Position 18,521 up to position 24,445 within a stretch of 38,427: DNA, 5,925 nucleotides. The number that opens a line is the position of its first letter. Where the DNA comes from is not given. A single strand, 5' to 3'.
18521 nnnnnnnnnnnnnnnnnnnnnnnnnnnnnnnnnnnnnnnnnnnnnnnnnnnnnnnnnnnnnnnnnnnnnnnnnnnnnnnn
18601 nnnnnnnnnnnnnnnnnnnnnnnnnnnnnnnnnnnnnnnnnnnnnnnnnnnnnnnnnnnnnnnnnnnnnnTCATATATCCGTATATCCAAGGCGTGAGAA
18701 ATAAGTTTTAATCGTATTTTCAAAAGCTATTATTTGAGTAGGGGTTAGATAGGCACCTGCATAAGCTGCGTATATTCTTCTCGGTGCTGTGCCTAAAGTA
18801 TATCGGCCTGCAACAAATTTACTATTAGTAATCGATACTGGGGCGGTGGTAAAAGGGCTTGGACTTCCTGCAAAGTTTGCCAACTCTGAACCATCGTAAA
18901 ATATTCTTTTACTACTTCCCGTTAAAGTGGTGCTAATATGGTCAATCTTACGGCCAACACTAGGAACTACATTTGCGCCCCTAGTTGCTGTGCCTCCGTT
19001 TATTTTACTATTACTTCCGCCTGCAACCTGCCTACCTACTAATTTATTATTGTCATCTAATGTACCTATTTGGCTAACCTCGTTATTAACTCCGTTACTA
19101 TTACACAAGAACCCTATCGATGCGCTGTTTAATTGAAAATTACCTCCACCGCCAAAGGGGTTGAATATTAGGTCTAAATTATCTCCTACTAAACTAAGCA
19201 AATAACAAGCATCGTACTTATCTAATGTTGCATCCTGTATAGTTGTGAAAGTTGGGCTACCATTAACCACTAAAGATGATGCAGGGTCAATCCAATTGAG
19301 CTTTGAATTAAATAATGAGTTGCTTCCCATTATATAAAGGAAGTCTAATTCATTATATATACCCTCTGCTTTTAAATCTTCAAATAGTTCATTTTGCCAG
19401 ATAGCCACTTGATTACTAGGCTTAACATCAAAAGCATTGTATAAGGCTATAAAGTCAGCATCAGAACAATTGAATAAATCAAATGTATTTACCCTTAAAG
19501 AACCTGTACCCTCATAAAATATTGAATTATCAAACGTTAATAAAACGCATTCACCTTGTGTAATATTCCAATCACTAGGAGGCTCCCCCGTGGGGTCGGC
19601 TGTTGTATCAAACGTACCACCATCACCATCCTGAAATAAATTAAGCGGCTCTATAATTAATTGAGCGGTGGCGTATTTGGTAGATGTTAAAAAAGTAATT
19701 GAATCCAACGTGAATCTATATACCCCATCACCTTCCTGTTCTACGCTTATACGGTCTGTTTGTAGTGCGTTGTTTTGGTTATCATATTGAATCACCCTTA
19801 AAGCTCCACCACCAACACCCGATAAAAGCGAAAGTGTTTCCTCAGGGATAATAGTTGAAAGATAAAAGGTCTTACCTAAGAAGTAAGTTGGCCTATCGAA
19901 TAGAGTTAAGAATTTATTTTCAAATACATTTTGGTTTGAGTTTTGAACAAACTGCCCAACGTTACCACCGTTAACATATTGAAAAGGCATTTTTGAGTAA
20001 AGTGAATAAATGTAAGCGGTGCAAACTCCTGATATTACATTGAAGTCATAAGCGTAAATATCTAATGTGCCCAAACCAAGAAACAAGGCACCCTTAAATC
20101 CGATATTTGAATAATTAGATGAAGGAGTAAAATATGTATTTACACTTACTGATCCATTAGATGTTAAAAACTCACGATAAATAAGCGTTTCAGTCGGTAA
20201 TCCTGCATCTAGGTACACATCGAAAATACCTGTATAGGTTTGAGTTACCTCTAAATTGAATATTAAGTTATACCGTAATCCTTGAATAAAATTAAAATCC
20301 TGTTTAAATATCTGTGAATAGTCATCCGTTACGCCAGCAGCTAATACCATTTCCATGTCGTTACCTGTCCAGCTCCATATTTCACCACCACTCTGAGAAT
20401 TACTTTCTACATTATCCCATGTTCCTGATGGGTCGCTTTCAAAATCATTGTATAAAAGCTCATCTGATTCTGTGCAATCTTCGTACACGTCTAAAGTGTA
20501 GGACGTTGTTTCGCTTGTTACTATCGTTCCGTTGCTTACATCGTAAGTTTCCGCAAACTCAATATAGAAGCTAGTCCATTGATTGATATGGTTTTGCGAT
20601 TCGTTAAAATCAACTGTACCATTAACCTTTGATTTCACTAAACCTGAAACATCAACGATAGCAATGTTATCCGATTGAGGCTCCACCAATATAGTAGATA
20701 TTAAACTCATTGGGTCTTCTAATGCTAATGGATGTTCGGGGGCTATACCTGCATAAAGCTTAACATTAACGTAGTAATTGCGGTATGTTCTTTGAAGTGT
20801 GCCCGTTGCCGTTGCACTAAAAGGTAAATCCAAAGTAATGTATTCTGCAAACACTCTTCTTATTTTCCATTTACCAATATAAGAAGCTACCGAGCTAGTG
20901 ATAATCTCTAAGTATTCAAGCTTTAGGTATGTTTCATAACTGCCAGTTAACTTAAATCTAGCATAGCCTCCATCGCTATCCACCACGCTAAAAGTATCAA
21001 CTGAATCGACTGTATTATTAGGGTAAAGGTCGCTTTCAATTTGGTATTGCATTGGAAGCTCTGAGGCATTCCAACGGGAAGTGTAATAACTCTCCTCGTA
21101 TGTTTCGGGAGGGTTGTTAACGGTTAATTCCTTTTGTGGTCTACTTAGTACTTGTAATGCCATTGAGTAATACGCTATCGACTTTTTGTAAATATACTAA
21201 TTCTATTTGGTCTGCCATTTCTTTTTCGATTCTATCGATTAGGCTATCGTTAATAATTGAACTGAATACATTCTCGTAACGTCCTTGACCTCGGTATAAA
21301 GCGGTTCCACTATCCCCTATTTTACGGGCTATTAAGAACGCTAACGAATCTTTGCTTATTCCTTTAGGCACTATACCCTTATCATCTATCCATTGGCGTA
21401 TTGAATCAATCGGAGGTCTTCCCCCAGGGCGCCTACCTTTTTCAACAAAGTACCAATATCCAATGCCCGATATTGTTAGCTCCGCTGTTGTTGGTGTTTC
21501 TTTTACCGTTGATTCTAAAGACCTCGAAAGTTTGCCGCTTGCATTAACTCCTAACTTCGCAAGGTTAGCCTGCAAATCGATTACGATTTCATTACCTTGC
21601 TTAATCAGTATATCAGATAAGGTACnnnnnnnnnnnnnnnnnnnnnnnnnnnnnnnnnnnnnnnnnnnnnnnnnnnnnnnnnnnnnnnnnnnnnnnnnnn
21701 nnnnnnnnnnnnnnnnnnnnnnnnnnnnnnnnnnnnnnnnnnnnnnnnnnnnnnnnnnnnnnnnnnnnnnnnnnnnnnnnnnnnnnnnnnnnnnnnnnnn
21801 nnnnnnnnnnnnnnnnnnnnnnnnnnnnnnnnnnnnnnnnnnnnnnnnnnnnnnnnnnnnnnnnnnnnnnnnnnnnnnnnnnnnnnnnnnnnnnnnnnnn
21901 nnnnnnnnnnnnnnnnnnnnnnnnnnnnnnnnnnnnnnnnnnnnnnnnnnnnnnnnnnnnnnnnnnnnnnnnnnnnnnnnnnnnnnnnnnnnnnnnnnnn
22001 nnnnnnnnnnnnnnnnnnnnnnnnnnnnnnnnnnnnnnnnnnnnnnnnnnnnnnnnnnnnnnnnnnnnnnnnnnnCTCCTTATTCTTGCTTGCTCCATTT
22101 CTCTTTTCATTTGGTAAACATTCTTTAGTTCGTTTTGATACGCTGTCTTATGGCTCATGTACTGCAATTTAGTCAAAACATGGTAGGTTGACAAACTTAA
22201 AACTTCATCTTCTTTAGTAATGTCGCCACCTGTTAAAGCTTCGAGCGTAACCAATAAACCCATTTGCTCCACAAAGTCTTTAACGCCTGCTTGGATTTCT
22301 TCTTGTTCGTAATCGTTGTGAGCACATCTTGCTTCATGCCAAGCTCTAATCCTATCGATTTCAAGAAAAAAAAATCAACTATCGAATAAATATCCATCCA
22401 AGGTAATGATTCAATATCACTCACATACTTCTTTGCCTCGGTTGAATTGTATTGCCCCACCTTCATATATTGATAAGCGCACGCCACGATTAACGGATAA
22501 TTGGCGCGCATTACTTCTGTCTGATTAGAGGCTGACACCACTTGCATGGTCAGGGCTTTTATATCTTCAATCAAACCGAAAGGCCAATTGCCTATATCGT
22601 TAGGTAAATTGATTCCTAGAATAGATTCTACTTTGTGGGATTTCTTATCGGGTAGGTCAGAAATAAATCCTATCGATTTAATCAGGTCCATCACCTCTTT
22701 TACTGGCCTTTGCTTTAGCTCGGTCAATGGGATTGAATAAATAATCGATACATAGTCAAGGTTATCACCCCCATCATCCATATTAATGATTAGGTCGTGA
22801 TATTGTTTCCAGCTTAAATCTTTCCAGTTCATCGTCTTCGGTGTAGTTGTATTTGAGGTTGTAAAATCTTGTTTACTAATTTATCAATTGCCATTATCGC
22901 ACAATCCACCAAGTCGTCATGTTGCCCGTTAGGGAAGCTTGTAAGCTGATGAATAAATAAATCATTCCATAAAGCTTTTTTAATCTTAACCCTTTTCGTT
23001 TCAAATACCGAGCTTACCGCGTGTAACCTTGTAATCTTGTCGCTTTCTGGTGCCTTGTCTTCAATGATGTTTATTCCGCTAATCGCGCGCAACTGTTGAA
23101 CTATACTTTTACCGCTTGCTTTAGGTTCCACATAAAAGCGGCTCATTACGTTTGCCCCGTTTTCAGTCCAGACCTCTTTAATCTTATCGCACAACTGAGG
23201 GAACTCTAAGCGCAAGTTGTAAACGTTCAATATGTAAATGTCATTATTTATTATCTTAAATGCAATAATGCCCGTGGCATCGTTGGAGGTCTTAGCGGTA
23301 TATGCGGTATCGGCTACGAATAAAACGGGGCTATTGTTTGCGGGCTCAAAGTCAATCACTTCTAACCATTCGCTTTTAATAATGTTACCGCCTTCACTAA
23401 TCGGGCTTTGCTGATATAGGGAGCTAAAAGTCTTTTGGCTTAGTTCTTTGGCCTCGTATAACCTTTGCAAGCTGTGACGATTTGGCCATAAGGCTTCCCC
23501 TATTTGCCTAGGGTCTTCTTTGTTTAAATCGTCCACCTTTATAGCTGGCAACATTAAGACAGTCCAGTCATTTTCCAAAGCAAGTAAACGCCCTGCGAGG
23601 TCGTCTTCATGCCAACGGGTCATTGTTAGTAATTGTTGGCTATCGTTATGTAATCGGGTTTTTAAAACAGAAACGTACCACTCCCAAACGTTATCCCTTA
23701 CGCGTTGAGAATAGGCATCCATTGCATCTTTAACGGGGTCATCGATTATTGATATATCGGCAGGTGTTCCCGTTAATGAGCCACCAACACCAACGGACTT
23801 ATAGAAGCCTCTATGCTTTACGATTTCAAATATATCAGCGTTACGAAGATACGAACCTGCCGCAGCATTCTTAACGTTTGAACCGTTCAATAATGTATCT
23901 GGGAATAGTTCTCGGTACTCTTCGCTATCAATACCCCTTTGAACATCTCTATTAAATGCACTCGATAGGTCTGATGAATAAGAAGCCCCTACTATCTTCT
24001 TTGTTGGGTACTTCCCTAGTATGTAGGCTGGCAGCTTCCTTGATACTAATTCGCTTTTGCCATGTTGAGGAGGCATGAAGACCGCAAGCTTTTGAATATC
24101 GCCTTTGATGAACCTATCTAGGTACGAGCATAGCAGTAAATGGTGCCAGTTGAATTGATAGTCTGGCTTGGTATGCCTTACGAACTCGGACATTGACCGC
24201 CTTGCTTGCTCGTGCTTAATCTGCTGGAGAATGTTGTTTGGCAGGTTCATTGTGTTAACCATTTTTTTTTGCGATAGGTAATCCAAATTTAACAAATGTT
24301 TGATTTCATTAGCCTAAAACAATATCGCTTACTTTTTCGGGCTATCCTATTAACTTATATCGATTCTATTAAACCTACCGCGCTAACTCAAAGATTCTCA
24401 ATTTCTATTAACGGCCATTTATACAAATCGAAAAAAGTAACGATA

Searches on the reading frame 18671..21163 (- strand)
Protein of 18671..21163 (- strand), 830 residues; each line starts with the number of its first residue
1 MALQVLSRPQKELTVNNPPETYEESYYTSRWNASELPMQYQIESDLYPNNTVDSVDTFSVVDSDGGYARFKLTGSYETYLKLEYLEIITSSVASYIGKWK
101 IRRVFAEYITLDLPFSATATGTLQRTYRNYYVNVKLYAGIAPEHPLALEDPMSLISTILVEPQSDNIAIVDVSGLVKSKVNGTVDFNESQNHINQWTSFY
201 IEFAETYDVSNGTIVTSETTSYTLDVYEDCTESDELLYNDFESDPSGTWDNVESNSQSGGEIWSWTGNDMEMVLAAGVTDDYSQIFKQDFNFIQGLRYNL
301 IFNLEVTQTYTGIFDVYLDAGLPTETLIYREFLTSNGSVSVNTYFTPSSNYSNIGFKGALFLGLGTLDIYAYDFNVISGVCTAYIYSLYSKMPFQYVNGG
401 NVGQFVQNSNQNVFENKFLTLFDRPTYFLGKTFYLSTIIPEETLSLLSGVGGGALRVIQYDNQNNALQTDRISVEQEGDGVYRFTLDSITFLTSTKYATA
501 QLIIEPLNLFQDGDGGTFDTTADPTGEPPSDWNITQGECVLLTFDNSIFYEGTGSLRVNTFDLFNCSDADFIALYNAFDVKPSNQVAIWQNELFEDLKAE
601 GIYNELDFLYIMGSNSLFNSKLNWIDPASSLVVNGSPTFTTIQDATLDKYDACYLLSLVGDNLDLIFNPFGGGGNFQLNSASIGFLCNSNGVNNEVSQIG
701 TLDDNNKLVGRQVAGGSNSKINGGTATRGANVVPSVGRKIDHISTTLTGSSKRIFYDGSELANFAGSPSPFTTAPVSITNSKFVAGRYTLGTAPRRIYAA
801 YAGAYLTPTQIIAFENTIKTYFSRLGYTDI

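Call 3: search_protein_families(library=pfam, proteins=[window:18671-21163:-], max_evalue=0.01)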
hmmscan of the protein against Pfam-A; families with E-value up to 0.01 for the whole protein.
window:18671-21163:- (830 aa): 0 families

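Call 4: search_protein_families(library=phrogs, proteins=[window:18671-21163:-], max_evalue=0.01)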
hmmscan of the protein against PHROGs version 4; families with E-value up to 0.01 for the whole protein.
window:18671-21163:- (830 aa): 2 families
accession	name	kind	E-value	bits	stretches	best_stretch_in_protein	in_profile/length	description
phrog_18498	-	unknown function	6.2e-14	51.6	2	570-641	426-497/1220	-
phrog_26223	-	unknown function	3.4e-05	23.4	1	569-823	537-773/775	-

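Call 96: find_related_loci(query=window:18671-21163:-, collection=viral_contigs, flank=10000)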
Query window:18671-21163:- (830 aa) in viral_contigs; peptide patterns used: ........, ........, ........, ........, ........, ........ (x = any residue, [..] = any of these).
2 stretches matched a pattern, but none encodes a relative of the query by tblastn (E <= 1e-3).
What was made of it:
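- Tried and rejected: The 830-aa structural protein has no relative in IMG/VR (call 96).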

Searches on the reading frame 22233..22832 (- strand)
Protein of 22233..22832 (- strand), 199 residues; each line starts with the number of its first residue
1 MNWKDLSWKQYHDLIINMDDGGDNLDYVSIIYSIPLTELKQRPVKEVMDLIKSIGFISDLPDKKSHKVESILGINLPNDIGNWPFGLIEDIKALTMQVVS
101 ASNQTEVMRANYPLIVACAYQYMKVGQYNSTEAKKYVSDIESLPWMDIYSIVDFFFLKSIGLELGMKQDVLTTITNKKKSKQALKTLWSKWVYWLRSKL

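Call 3: search_protein_families(library=pfam, proteins=[window:22233-22832:-], max_evalue=0.01)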
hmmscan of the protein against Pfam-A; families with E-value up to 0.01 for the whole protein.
window:22233-22832:- (199 aa): 0 families

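Call 4: search_protein_families(library=phrogs, proteins=[window:22233-22832:-], max_evalue=0.01)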
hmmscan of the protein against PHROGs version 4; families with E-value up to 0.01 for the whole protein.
window:22233-22832:- (199 aa): 0 families

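Call 84: find_homologous_proteins(query=window:22233-22832:-, max_evalue=1e-10)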
Query window:22233-22832:- (199 aa): 5 proteins with E <= 1e-10 among 64 candidates.
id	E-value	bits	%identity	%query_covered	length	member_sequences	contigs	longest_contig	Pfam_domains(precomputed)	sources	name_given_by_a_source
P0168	6.9e-128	442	100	100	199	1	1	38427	-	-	-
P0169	2.0e-90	320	73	100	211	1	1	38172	-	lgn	-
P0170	2.5e-86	307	71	100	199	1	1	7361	-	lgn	-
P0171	1.7e-81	291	67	100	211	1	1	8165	-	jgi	jgi:hypothetical protein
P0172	2.2e-78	281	64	100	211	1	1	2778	-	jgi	jgi:hypothetical protein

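Call 85: find_encoding_contigs(protein=P0169, flank=10000, max_places=3)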
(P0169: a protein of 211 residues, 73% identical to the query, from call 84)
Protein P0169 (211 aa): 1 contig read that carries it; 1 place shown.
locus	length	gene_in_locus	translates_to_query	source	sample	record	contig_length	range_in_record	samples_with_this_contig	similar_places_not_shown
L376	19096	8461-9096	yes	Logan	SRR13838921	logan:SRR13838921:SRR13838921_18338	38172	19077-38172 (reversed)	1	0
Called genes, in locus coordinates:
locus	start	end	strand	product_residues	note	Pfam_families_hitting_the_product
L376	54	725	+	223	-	-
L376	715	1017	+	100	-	-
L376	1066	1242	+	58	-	-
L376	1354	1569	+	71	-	-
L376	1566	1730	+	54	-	-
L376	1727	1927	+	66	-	-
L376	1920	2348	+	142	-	-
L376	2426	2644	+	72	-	-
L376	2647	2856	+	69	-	-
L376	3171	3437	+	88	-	-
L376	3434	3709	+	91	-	-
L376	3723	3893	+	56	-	-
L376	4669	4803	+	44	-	-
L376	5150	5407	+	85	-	-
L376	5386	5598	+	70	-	-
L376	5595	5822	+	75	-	-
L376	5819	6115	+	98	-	-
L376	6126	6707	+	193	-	-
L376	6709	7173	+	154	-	PF20901:Sf6_terminase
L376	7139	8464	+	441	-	PF04466:Terminase_3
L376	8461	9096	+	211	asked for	-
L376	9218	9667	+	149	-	-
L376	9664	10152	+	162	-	-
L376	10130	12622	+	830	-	-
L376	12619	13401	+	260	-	-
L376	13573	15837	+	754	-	-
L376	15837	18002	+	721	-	-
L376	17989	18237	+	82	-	-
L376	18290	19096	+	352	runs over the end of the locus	PF00574:CLP_protease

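Call 86: find_encoding_contigs(protein=P0172, flank=5000, max_places=3)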
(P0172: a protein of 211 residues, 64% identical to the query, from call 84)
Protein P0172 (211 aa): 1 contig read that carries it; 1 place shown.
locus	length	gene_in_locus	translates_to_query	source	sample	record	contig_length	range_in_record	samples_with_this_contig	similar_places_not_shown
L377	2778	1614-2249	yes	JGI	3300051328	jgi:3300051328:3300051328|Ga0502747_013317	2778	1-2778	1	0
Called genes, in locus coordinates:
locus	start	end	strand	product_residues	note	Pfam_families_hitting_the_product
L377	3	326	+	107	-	?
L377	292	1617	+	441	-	PF04466:Terminase_3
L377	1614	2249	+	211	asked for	-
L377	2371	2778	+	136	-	?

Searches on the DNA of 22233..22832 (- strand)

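Call 89: search_rna_families(source=L376, start=3700, end=5300, threshold=evalue, max_evalue=0.1)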
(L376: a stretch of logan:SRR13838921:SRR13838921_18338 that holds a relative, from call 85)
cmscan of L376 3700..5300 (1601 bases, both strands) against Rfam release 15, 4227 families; matches with E-value up to 0.1: 0.
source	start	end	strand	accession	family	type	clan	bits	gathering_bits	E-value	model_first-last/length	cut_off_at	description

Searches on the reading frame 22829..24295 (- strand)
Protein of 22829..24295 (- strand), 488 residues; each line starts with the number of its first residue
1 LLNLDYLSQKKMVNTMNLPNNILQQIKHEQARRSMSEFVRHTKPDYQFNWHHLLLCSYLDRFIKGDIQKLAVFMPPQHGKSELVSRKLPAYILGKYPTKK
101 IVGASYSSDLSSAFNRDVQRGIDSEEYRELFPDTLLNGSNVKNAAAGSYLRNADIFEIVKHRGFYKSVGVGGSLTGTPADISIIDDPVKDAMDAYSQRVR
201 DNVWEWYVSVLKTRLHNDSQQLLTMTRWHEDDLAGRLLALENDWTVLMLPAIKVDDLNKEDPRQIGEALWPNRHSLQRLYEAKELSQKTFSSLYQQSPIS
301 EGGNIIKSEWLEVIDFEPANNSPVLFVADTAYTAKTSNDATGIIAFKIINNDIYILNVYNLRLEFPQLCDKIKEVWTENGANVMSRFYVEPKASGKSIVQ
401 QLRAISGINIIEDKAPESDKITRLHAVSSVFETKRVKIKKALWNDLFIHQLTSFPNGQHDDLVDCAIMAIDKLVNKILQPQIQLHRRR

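Call 3: search_protein_families(library=pfam, proteins=[window:22829-24295:-], max_evalue=0.01)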
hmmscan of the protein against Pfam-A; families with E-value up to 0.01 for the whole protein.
window:22829-24295:- (488 aa): 2 families
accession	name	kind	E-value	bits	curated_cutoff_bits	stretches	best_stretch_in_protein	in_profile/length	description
PF03237.21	Terminase_6N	-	3e-13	50.3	22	1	75-312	5-214/215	Terminase large subunit, T4likevirus-type, N-terminal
PF17289.8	Terminase_6C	-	1.8e-08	35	22.6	1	329-472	4-154/155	Terminase RNaseH-like domain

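Call 4: search_protein_families(library=phrogs, proteins=[window:22829-24295:-], max_evalue=0.01)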
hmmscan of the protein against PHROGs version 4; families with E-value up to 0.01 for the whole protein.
window:22829-24295:- (488 aa): 7 families
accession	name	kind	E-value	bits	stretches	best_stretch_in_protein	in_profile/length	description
phrog_38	-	head and packaging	4.2e-110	370.6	1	20-481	266-711/760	terminase large subunit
phrog_4758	-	head and packaging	6.2e-56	190.5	1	23-255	8-239/243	terminase large subunit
phrog_5573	-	head and packaging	1.6e-31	110.7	1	242-477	10-238/250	terminase large subunit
phrog_30251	-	head and packaging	3.8e-28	99.2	1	24-382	10-362/799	terminase large subunit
phrog_979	-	head and packaging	3e-17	63.5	1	301-476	411-602/642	terminase large subunit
phrog_12171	-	head and packaging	3.2e-12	47.5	1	382-475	4-97/110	terminase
phrog_2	-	head and packaging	1.7e-07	31.4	1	298-477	454-596/807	terminase large subunit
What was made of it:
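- On Decayed protein-coding gene or homing-endonuclease remnant: The only ORF (24296-24526, + strand) has no family match (calls 3, 4).
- Checked: ORF 22829-24295(-) matches Terminase_6N/6C and PHROG terL (4e-110) (calls 3, 4).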

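Call 13: find_related_loci(query=window:22829-24295:-, collection=viral_contigs, flank=6000)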
Query window:22829-24295:- (488 aa) in viral_contigs; peptide patterns used: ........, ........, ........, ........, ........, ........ (x = any residue, [..] = any of these).
26 stretches matched a pattern; 24 encode a relative of the query (tblastn E <= 1e-3); 24 distinct loci.
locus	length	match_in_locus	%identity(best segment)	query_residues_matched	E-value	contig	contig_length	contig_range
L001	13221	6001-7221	49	2-399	5e-117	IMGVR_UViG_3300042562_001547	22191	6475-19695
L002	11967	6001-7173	48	24-399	9e-116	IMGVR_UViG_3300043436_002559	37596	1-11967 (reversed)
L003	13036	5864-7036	48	24-399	1e-115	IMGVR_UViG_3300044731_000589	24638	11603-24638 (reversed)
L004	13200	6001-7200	48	14-399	4e-115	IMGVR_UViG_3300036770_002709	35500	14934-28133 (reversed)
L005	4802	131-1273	50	17-403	1e-115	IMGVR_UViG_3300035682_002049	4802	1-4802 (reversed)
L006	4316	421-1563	50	17-403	3e-116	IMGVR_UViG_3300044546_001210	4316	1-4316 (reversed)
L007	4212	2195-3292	51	23-385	5e-116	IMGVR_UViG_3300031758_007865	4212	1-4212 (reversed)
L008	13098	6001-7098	51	23-385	1e-114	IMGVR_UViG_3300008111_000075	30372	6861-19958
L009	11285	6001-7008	52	26-368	1e-112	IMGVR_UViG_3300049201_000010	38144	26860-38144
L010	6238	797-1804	52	26-368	6e-113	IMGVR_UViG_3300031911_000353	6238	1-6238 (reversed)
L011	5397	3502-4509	52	26-368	3e-111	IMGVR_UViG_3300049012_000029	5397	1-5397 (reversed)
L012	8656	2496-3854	41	23-470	2e-102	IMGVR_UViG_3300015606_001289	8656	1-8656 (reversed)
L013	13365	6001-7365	39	12-470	5e-102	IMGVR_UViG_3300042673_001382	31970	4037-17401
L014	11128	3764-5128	39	12-470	4e-101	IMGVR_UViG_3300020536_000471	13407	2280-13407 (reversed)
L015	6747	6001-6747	64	23-268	2e-101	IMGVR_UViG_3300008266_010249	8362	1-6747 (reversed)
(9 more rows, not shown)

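Call 24: find_homologous_proteins(query=window:22829-24262:-, max_evalue=1e-30)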
Query window:22829-24262:- (477 aa): 7256 proteins with E <= 1e-30 among 8000 candidates; the best 120 are listed.
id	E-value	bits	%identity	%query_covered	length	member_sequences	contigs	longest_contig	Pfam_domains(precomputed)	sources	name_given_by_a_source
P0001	0.0e+0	1078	100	99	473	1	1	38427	PF17289.9,PF03237.22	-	-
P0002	6.2e-289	976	90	99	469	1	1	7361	PF17289.9,PF03237.22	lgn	-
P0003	2.0e-162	559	55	95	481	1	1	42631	PF03237.22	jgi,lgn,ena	-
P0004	4.4e-155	535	54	95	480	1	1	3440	PF17289.9,PF03237.22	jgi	jgi:predicted phage terminase large subunit-like protein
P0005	4.2e-154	532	59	86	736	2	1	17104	PF17289.9,PF03237.22,PF14528.12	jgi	jgi:predicted phage terminase large subunit-like protein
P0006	6.1e-154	531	54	94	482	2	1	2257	PF03237.22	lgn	-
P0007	4.2e-151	522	52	96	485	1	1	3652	PF17289.9,PF03237.22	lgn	-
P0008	4.2e-147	509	53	96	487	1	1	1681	PF17289.9,PF03237.22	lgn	-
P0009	5.9e-147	508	52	96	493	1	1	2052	PF03237.22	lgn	-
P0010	1.9e-146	507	53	91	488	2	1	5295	PF17289.9,PF03237.22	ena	-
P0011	6.2e-146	505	51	94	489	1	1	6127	PF17289.9,PF03237.22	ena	-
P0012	7.1e-146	505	52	93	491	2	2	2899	PF17289.9,PF03237.22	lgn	-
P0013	1.9e-145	503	54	91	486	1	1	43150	PF17289.9,PF03237.22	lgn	-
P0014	1.1e-144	501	51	93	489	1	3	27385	PF17289.9,PF03237.22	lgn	-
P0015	1.2e-144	501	51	95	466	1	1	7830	PF17289.9,PF03237.22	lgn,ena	-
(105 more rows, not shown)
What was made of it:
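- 22829..24262 (-): terL, Terminase_6N/6C. The database gene call starts at ATG 24250. calls 3, 4, 24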

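Call 25: find_encoding_contigs(protein=P0002, flank=10000, max_places=5)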
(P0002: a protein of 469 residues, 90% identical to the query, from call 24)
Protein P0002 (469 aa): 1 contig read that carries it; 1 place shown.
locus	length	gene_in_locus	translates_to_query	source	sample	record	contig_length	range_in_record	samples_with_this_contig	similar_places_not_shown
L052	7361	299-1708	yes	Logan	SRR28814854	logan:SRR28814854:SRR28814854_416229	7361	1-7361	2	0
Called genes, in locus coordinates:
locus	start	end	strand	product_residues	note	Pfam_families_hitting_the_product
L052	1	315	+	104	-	?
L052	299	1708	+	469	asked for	PF03237:Terminase_6N, PF17289:Terminase_6C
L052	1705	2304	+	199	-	-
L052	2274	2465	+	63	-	-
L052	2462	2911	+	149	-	-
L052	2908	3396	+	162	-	-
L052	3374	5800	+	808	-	-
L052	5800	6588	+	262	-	-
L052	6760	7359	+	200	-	?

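Call 26: find_encoding_contigs(protein=P0003, flank=6000, max_places=3)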
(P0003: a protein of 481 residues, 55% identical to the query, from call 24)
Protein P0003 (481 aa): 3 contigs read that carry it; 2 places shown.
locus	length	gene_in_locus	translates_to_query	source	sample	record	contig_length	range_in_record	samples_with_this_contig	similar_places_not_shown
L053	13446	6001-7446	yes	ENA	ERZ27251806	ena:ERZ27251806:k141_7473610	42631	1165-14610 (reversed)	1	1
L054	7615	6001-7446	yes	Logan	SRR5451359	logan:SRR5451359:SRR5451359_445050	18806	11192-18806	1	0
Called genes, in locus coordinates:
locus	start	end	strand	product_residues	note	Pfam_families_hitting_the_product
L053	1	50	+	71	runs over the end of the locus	-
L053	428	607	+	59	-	-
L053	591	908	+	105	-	-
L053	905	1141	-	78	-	-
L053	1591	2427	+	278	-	-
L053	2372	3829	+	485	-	PF00772:DnaB, PF06745:ATPase (faint), PF03796:DnaB_C, PF13481:AAA_25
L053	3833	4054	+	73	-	-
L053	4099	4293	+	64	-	-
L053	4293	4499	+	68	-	PF13384:HTH_23 (weak)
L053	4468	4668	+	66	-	-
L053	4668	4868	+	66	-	-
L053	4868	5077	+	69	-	-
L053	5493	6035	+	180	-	PF03592:Terminase_2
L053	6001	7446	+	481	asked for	PF03237:Terminase_6N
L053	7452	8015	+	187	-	-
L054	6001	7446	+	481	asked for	PF03237:Terminase_6N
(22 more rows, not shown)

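Call 40: find_related_loci(query=window:22829-24262:-, collection=genome_contigs, flank=5000)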
Query window:22829-24262:- (477 aa) in genome_contigs; peptide patterns used: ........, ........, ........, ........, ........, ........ (x = any residue, [..] = any of these).
25 stretches matched a pattern; 2 encode a relative of the query (tblastn E <= 1e-3); 2 distinct loci.
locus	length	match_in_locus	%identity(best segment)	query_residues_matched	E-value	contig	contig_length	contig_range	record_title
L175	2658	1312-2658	39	1-453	2e-102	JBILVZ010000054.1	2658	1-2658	MAG: Methylococcaceae bacterium isolate ME2018-08-25_3300042355_group8_bin66 Rohwer_bin1527_scaffold_41548_c1, whole gen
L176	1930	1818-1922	54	10-44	8e-10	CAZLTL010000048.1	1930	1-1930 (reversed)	MAG TPA_asm: uncultured bacterium isolate SRP300315_co1_21 genome assembly, contig: NODE_27305_length_1930_cov_17.673067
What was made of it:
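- Tried and rejected: A genome_contigs scan with terL gave only two distant or fragmentary hits and no host clue (call 40).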
